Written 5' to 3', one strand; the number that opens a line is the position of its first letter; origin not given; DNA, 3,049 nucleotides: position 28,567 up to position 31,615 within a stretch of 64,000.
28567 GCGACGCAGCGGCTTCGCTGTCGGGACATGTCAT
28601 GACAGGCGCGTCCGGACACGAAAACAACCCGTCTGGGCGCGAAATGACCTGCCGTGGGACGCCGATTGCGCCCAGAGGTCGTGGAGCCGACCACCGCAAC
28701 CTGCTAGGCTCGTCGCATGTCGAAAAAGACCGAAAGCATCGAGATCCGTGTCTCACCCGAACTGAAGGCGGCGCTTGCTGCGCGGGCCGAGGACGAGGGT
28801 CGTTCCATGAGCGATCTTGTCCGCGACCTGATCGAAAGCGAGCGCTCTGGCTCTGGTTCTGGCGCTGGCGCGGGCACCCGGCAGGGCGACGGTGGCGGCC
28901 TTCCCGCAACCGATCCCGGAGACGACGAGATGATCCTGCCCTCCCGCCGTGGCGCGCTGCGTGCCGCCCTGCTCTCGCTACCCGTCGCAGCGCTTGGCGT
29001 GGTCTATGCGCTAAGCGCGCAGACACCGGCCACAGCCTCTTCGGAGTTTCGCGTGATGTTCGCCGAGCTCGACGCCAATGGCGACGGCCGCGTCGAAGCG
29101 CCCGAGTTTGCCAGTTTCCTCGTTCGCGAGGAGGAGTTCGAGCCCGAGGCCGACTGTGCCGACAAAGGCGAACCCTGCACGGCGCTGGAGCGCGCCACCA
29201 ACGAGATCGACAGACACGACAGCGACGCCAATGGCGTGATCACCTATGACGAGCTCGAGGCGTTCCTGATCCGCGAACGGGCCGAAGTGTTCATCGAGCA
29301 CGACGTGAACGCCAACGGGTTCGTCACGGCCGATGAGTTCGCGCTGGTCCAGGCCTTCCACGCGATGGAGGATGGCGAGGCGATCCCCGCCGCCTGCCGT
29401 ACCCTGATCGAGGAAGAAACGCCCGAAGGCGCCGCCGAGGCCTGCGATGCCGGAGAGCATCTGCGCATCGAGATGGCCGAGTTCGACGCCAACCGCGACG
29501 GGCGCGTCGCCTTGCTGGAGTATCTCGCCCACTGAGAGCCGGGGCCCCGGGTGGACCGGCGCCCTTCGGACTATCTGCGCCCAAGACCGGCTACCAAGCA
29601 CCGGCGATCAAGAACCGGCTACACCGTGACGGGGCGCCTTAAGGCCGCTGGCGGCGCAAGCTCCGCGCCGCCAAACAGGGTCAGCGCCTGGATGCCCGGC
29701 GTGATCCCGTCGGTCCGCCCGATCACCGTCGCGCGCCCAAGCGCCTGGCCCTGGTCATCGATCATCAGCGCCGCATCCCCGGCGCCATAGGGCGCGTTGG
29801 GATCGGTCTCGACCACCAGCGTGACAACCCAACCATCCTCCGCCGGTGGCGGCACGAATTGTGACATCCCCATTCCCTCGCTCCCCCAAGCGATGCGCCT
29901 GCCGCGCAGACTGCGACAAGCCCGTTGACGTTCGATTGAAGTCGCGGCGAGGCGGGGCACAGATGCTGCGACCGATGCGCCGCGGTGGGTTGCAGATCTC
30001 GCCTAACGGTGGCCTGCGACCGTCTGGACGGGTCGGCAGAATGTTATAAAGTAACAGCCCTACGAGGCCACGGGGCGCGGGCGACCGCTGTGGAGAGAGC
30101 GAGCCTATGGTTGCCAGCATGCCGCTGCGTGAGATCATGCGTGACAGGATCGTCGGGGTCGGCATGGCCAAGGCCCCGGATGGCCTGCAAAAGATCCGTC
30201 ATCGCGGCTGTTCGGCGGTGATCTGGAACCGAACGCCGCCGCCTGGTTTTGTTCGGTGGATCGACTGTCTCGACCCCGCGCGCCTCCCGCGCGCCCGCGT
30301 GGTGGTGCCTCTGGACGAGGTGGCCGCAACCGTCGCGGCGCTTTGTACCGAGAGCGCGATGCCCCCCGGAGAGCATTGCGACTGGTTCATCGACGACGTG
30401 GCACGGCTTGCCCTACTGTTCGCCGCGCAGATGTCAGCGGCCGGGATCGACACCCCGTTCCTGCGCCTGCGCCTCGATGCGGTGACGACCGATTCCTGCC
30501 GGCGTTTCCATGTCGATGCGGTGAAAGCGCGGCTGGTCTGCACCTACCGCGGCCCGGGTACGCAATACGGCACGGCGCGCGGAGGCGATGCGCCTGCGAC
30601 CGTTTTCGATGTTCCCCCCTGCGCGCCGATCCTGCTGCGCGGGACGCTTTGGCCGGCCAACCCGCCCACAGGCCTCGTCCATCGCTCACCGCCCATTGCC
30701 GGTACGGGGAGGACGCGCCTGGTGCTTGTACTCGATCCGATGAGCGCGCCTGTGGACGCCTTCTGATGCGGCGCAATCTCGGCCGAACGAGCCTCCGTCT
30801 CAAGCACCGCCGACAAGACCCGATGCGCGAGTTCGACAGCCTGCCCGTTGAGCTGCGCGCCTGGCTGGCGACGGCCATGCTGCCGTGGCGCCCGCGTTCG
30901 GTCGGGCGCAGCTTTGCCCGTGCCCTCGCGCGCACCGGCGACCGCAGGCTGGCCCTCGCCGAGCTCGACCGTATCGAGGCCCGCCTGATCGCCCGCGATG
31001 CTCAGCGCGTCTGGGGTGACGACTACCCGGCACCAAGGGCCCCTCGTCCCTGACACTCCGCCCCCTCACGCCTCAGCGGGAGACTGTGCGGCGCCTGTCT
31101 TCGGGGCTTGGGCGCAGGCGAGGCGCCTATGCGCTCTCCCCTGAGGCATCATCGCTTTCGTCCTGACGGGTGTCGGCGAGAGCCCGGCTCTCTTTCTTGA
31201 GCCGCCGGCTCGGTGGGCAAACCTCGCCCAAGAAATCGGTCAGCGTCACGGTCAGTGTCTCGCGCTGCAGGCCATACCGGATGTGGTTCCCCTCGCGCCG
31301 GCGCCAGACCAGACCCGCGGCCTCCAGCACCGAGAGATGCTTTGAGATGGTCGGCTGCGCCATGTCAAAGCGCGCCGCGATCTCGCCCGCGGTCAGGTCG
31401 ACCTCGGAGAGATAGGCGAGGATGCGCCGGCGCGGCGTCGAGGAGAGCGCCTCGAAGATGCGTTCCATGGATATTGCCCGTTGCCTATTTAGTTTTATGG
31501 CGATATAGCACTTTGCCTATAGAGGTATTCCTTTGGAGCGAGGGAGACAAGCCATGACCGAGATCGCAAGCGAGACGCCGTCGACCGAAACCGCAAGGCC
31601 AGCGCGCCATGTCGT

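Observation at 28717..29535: RHH DNA-binding domain fused across a Tat-like helix to four EF-hands: candidate transmembrane Ca2+ one-component regulator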

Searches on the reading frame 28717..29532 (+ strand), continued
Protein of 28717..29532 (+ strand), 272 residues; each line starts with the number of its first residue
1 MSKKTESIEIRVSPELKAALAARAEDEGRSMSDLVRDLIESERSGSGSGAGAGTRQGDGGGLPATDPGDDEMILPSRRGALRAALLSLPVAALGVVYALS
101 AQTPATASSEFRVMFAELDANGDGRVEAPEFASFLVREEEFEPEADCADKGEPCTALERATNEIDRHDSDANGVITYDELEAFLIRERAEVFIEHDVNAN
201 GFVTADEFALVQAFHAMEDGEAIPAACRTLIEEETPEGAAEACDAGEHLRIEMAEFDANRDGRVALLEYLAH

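Call 16: predict_structure(alignment_id=A1)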
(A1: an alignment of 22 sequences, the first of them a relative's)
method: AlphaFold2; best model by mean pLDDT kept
length: 272 residues; sequences in the alignment: 22
mean_pLDDT: 86.3   pTM: 0.59
mean pLDDT of the five models: 86.3, 86.2, 85.0, 84.6, 84.1
residues with pLDDT >= 90: 184; 70-90: 45; 50-70: 16; < 50: 27
segments of 3 or more residues with pLDDT < 50: 46-65, 67-72
pLDDT, mean of each block of 10 residues (from residue 1): 68 90 95 88 60 44 46 65 88 84 67 95 98 97 95 97 96 97 94 96 97 97 98 97 95 93 94 85
secondary structure, 60 per line:
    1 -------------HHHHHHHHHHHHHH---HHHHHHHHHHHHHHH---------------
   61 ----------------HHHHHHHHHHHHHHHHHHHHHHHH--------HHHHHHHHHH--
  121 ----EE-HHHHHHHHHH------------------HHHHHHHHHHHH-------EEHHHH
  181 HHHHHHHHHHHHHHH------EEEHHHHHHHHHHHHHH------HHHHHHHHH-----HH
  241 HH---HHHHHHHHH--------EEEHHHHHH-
elements in order: H14-27 H31-45 H77-100 H109-118 H128-137 H156-167 H177-195 E202-204 H205-218 H225-233 H239-242 H246-254 E263-265 H266-271

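Call 20: fold_search(model_id=the predicted structure, library=pdb)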
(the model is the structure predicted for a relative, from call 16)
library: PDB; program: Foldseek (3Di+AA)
matches with E <= 10: 991; with E <= 0.001: 240
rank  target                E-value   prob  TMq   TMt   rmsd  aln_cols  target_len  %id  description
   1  5k8q_A                6.4e-06  1.00  0.19  0.36  14.9       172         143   22  Crystal Structure of Calcium-loaded Calmodulin in complex with STRA6 CaMBP2-site peptide. (released 2016-08-24)
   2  1up5_A                8.9e-06  1.00  0.21  0.39  13.8       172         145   22  Chicken Calmodulin (released 2005-03-24)
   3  2be6_A                9.4e-06  1.00  0.21  0.41  10.0       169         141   21  2.0 A crystal structure of the CaV1.2 IQ domain-Ca/CaM complex (released 2005-11-15)
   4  4djc_A                9.9e-06  1.00  0.21  0.37  15.5       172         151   21  1.35 A crystal structure of the NaV1.5 DIII-IV-Ca/CaM complex (released 2012-02-22)
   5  1cdm_A                1.1e-05  1.00  0.21  0.40   9.7       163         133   23  MODULATION OF CALMODULIN PLASTICITY IN MOLECULAR RECOGNITION ON THE BASIS OF X-RAY STRUCTURES (released 1994-08-31)
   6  4zlk_B                1.2e-05  1.00  0.23  0.41   8.5       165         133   22  Crystal structure of mouse myosin-5a in complex with calcium-bound calmodulin (released 2016-05-04)
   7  6y94_MODEL_1_A        1.2e-05  1.00  0.27  0.42   7.7       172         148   22  Ca2+-bound Calmodulin mutant N53I (released 2020-04-29)
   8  5a2h                  1.5e-05  1.00  0.25  0.45  14.5       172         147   20  Crystal Structure of Arabidopsis thaliana Calmodulin-7 (released 2016-03-30)
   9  2w73_F                1.5e-05  1.00  0.23  0.41  13.6       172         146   20  High-resolution structure of the complex between calmodulin and a peptide from calcineurin A (released 2009-05-12)
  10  6mue_A                1.5e-05  1.00  0.20  0.39  14.1       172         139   20  Voltage-gated sodium channel NaV1.4 IQ domain in complex with Ca2+/Calmodulin (released 2019-05-08)
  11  1ooj                  1.6e-05  1.00  0.21  0.40  14.2       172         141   23  Structural genomics of Caenorhabditis elegans : Calmodulin (released 2003-03-25)
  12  1ahr                  1.7e-05  1.00  0.28  0.43   7.9       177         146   21  CALMODULIN MUTANT WITH A TWO RESIDUE DELETION IN THE CENTRAL HELIX (released 1997-06-16)
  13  2be6_B                1.8e-05  1.00  0.23  0.43   9.7       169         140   24  2.0 A crystal structure of the CaV1.2 IQ domain-Ca/CaM complex (released 2005-11-15)
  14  6yns_F                1.8e-05  1.00  0.21  0.39  14.5       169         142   21  CaM-P458 complex (crystal form 2) (released 2021-03-17)
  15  1cll                  1.8e-05  1.00  0.21  0.39  14.2       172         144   22  CALMODULIN STRUCTURE REFINED AT 1.7 ANGSTROMS RESOLUTION (released 1993-10-31)
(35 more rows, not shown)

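Call 47: list_cluster_members(proteins=[P0006, P0089, P0101, P0100, P0087, P0094, P0113, P0116, P0086, P0121])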
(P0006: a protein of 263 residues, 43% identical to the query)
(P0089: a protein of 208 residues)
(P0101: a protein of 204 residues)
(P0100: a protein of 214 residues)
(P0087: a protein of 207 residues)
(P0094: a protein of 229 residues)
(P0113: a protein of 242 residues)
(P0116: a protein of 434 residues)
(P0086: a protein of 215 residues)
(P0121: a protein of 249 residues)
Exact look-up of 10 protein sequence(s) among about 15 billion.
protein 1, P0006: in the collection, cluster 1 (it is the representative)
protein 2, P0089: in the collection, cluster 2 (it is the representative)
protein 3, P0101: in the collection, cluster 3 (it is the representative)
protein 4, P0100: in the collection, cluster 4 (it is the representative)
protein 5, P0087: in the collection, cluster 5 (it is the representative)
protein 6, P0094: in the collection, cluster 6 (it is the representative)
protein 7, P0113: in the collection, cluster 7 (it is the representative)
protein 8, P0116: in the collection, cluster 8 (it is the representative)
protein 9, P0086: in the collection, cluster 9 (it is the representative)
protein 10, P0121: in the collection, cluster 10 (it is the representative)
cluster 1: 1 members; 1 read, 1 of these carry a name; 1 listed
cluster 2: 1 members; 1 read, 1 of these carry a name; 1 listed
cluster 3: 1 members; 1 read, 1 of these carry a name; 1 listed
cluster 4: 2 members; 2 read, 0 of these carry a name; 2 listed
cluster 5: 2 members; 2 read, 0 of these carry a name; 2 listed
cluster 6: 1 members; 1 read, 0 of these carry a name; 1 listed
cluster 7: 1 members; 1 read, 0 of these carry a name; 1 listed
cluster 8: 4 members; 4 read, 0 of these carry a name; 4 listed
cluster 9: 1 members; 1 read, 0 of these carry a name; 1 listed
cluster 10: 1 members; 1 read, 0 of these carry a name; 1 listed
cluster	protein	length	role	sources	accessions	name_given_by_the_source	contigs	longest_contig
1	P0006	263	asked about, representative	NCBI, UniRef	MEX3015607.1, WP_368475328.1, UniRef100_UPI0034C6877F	hypothetical protein [Gymnodinialimonas hymeniacidonis] | hypothetical protein n=1 Tax=Gymnodinialimonas hymeniacidonis TaxID=3126508 ...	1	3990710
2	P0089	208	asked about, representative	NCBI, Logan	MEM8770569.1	MAG: ribbon-helix-helix protein, CopG family [Pseudomonadota bacterium]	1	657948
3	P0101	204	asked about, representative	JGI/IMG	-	hypothetical protein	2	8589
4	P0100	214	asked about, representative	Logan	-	-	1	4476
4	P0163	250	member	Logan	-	-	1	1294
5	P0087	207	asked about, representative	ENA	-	-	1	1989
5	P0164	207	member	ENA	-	-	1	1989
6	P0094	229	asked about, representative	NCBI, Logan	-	-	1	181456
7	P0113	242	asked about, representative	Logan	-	-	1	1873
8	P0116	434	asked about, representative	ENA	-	-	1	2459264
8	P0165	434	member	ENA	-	-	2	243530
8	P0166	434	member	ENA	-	-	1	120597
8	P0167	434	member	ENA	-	-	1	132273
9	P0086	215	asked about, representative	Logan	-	-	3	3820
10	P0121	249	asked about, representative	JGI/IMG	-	-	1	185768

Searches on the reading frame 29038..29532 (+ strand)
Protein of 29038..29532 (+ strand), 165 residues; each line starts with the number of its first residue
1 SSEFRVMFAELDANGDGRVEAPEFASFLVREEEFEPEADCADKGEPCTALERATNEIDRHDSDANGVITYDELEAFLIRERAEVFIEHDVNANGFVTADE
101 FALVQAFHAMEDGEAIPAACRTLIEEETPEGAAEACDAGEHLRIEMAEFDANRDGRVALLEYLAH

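Call 67: find_homologous_proteins(query=window:29038-29532:+, max_evalue=0.00001)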
Query window:29038-29532:+ (165 aa): 3 proteins with E <= 0.00001 among 127 candidates.
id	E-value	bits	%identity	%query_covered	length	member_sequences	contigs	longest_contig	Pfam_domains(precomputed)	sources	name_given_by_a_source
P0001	1.0e-99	349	100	100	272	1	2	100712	PF13405.13,PF00404.25,PF13499.13,PF13202.13,PF00036.39,PF01402.28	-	-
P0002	1.4e-59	219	67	100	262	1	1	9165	PF13405.13,PF13499.13,PF13202.13,PF00036.39,PF01402.28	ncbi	ncbi:MAG: EF-hand domain-containing protein [Pseudomonadota bacterium]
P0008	2.3e-29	121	63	62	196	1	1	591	PF13405.13,PF13499.13,PF13202.13,PF00036.39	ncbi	ncbi:MAG: hypothetical protein AAFY59_20495, partial [Pseudomonadota bacterium]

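Call 70: find_homologous_proteins(query=A4, max_evalue=1e-8)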
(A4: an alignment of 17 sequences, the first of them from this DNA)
Query A4 (17 sequences) (165 aa, profile of the alignment): 202 proteins with E <= 1e-8 among 8000 candidates; the best 120 are listed.
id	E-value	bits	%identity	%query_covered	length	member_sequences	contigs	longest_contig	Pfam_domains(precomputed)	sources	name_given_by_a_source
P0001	3.8e-57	211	100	100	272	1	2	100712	PF13405.13,PF00404.25,PF13499.13,PF13202.13,PF00036.39,PF01402.28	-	-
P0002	2.2e-52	195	67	100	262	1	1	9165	PF13405.13,PF13499.13,PF13202.13,PF00036.39,PF01402.28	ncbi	ncbi:MAG: EF-hand domain-containing protein [Pseudomonadota bacterium]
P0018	2.6e-52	195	34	98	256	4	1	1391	PF13405.13,PF13499.13,PF13833.13,PF13202.13,PF00036.39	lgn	-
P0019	1.6e-49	186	40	99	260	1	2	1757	PF13405.13,PF13499.13,PF13833.13,PF13202.13,PF00036.39,PF21983.3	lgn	-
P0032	3.0e-48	182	39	99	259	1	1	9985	PF13405.13,PF13499.13,PF13833.13,PF13202.13,PF00036.39,PF21983.3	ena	-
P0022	1.0e-42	164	29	100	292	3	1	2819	PF13405.13,PF13499.13,PF13833.13,PF13202.13,PF00036.39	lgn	-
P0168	1.9e-37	147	45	62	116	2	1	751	PF13405.13,PF13499.13,PF13202.13,PF00036.39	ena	-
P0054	2.6e-33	133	36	99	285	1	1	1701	PF13405.13,PF13499.13,PF13833.13,PF13202.13,PF00036.39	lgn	-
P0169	2.9e-30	123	29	58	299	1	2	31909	PF13405.13,PF00404.25,PF13499.13,PF13833.13,PF25825.2,PF13202.13,PF10591.16,PF00036.39,PF26745.1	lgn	-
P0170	5.4e-23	100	26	62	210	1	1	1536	PF13405.13,PF00404.25,PF13499.13,PF13833.13,PF13202.13,PF23564.2,PF10591.16,PF00036.39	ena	-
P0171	1.7e-20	92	26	98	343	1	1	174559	PF13405.13,PF13499.13,PF13833.13,PF13202.13,PF23564.2,PF10591.16,PF00036.39,PF26745.1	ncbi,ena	-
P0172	2.6e-20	91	26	58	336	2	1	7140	PF13405.13,PF00404.25,PF13499.13,PF13833.13,PF13202.13,PF00036.39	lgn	-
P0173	1.4e-19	89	27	58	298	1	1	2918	PF13405.13,PF05901.17,PF13499.13,PF13202.13,PF00036.39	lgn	-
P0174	1.7e-19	88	28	41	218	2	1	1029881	PF13405.13,PF13499.13,PF13833.13,PF13202.13,PF23564.2,PF10591.16,PF00036.39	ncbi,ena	-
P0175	8.8e-19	86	29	56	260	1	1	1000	PF13405.13,PF23657.2,PF05901.17,PF13499.13,PF13833.13,PF13202.13,PF23564.2,PF10591.16,PF00036.39,PF26745.1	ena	-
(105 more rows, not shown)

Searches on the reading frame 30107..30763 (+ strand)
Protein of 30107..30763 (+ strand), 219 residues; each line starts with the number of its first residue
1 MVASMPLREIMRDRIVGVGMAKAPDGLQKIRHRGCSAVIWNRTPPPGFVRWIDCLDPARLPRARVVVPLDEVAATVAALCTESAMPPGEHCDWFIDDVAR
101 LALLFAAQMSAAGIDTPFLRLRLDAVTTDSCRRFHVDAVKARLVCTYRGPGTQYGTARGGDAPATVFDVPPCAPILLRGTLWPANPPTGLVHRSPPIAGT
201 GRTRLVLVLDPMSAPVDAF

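Call 66: search_protein_families(library=pfam, proteins=[window:30107-30763:+], max_evalue=0.0001)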
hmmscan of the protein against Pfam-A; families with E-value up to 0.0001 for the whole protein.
window:30107-30763:+ (219 aa): 1 family
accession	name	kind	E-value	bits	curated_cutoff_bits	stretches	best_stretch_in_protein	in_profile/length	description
PF08856.16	DUF1826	-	4.6e-53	180.6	22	1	22-210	2-202/202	Protein of unknown function (DUF1826)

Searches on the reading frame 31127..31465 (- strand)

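Call 66: search_protein_families(library=pfam, proteins=[window:31127-31465:-], max_evalue=0.0001)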
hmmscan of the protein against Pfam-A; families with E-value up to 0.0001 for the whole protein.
window:31127-31465:- (112 aa): 8 families
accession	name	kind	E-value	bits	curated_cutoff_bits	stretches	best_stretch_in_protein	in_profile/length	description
PF01022.26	HTH_5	-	5.4e-13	49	22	1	12-53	4-45/47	Bacterial regulatory protein, arsR family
PF12840.13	HTH_20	-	2e-12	47.3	27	1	12-53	6-48/51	Helix-turn-helix domain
PF12802.13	MarR_2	-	1.6e-09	38.2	27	1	14-61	9-58/61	MarR family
PF21476.4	PF0610-like_N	-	7.3e-06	26.6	33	1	10-45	1-36/50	PF0610-like, N-terminal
PF13545.12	HTH_Crp_2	-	1.1e-05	25.7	27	0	19-57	18-57/70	Crp-like helix-turn-helix domain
PF09339.16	HTH_IclR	-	1.2e-05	25.4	22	1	3-53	8-48/52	IclR helix-turn-helix domain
PF25213.1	HVO_A0261_N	-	1.3e-05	25.4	35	1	7-58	8-59/86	HVO_A0261 N-terminal domain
PF13412.12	HTH_24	-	1.3e-05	25.1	21.9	1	12-53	5-47/48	Winged helix-turn-helix DNA-binding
